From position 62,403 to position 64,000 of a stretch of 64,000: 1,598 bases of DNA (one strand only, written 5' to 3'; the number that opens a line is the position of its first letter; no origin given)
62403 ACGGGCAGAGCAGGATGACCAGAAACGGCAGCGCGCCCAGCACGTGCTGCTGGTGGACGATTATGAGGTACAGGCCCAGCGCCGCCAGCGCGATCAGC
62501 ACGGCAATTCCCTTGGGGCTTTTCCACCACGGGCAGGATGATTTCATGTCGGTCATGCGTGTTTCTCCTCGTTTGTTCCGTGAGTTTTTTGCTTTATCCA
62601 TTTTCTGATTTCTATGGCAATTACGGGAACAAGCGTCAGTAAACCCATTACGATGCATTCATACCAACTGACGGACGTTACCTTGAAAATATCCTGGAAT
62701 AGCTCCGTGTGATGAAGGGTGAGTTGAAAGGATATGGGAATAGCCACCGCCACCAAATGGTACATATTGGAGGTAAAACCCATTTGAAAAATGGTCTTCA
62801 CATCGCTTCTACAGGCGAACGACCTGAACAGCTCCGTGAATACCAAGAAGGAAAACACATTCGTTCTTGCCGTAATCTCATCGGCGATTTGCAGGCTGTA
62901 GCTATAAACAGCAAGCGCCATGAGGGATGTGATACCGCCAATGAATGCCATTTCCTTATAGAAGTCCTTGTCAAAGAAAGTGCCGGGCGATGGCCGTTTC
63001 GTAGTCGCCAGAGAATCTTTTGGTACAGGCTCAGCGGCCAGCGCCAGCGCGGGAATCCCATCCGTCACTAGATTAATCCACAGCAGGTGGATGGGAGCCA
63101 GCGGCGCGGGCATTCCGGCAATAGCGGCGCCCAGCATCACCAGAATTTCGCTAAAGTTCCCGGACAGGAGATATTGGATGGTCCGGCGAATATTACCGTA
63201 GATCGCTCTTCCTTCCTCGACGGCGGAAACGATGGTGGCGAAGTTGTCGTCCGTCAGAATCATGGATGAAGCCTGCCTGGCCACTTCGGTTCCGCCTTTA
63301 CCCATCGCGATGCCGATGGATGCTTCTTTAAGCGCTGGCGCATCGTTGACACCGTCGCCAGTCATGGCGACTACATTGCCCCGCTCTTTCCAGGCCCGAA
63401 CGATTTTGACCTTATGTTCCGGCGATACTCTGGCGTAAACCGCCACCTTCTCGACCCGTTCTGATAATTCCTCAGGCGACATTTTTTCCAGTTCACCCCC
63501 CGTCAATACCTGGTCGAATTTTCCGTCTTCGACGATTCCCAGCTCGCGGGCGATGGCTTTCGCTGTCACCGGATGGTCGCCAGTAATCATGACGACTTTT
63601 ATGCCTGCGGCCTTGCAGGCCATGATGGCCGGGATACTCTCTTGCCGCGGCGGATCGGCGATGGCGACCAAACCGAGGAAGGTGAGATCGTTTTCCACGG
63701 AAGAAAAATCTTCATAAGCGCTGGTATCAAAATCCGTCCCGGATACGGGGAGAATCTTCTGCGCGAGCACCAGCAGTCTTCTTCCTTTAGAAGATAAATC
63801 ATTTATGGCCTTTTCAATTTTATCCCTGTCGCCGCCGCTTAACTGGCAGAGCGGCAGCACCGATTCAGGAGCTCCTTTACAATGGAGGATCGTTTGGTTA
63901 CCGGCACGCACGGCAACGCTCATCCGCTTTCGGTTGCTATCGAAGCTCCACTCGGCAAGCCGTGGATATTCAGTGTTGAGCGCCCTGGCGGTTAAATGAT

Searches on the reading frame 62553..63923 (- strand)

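Call 32: search_protein_families(library=pfam, proteins=[window:62553-63923:-], max_evalue=0.001)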
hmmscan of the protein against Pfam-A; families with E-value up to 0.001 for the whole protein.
window:62553-63923:- (456 aa): 4 families
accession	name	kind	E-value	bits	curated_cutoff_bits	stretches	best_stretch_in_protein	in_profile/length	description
PF00689.26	Cation_ATPase_C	-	1.7e-40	139.1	27.3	1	272-443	1-175/175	Cation transporting ATPase, C-terminus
PF00702.32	Hydrolase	-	1e-18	68.9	26.4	1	68-201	73-190/191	haloacid dehalogenase-like hydrolase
PF08282.18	Hydrolase_3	-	2e-07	31.5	20.9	1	183-227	204-248/255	haloacid dehalogenase-like hydrolase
PF12710.13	HAD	-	1.1e-05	26.4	27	1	95-199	89-189/189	haloacid dehalogenase-like hydrolase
